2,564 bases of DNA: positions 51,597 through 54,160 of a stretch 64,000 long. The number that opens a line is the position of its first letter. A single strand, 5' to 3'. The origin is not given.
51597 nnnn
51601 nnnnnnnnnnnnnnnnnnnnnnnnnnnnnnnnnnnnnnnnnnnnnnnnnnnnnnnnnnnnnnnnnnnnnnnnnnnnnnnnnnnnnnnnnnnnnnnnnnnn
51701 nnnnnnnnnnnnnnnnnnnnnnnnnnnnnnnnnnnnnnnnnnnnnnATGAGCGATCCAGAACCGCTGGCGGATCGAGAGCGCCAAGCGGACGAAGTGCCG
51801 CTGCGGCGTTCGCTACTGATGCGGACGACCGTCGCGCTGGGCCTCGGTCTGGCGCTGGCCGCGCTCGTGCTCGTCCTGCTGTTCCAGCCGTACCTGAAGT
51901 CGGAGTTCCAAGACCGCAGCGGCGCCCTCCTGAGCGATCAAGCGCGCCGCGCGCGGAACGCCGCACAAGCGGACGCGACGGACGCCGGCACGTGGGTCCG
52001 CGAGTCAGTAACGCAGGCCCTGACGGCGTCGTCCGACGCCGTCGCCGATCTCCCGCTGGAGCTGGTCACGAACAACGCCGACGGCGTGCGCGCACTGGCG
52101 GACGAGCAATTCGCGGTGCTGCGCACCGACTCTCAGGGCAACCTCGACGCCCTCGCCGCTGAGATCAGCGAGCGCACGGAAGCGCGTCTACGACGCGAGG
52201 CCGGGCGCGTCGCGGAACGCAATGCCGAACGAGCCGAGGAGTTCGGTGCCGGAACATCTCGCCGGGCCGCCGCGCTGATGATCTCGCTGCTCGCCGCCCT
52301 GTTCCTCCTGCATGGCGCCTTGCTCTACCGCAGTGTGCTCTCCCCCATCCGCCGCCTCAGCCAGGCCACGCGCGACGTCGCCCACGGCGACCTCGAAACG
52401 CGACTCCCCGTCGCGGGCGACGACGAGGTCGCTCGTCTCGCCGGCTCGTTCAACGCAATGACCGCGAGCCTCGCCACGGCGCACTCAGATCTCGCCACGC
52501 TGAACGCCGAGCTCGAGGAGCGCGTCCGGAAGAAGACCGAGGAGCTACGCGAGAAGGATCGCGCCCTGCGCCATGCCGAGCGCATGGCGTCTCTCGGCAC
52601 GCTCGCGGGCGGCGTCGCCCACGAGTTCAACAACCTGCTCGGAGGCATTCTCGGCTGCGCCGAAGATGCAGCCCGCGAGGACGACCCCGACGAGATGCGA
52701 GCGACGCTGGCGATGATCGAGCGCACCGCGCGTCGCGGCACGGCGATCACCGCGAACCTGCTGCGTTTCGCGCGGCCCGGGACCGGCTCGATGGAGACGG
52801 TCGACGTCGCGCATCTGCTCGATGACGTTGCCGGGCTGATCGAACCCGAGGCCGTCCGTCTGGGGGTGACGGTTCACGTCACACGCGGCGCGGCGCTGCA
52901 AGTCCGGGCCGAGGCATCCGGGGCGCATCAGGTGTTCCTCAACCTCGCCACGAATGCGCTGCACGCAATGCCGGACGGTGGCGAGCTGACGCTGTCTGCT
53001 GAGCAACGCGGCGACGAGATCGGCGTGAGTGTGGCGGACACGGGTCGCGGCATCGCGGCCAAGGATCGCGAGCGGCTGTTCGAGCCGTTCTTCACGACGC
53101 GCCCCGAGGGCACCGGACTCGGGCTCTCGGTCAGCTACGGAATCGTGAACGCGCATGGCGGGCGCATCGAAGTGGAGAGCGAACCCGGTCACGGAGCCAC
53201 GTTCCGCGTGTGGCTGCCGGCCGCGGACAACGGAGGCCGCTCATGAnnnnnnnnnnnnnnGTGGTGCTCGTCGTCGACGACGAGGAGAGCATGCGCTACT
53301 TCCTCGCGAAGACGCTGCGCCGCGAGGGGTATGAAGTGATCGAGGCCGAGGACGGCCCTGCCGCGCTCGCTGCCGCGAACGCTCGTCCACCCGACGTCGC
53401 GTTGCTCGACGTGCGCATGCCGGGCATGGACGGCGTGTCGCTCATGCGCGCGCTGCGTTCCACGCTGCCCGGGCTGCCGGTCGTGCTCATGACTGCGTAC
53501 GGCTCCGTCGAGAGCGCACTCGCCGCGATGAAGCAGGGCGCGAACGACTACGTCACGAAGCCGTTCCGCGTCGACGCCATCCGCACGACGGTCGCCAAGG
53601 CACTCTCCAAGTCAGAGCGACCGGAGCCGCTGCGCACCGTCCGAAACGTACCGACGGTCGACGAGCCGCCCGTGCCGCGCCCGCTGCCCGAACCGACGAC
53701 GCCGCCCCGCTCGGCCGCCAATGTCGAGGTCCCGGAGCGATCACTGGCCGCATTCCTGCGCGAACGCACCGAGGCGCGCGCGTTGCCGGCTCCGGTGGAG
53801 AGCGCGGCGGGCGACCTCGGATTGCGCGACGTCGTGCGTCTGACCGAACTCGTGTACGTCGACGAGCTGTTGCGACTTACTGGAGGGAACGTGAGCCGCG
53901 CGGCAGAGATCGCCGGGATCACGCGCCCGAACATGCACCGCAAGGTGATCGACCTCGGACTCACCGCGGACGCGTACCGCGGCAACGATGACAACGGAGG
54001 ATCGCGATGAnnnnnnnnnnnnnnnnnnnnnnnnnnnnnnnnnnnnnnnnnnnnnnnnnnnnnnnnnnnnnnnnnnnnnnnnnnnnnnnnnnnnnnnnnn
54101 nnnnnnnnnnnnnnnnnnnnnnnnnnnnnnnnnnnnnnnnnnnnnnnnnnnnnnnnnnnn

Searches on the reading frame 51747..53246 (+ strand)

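Call 11: search_protein_families(library=pfam, proteins=[window:51747-53246:+], max_evalue=0.001)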
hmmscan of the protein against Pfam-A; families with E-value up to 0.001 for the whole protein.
window:51747-53246:+ (499 aa): 4 families
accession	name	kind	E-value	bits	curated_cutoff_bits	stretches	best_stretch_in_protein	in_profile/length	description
PF02518.31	HATPase_c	-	5.8e-28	98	26.4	1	391-493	4-110/111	Histidine kinase-, DNA gyrase B-, and HSP90-like ATPase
PF00672.30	HAMP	-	3.2e-17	63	25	1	192-242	1-51/53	HAMP domain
PF00512.31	HisKA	-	4.5e-08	33.5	26.9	1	283-346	2-65/66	His Kinase A (phospho-acceptor) domain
PF10090.15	HPTransfase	-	0.00048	20.3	22.9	0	395-438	34-77/123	Histidine phosphotransferase C-terminal domain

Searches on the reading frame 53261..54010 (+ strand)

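Call 11: search_protein_families(library=pfam, proteins=[window:53261-54010:+], max_evalue=0.001)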
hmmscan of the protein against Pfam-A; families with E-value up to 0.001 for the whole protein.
window:53261-54010:+ (249 aa): 2 families
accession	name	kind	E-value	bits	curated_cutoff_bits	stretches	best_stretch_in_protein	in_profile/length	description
PF00072.30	Response_reg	-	4.4e-31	107.8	30.2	1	2-111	1-110/111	Response regulator receiver domain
PF02954.25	HTH_8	-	1.8e-05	24.8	22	1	193-228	3-38/42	Bacterial regulatory protein, Fis family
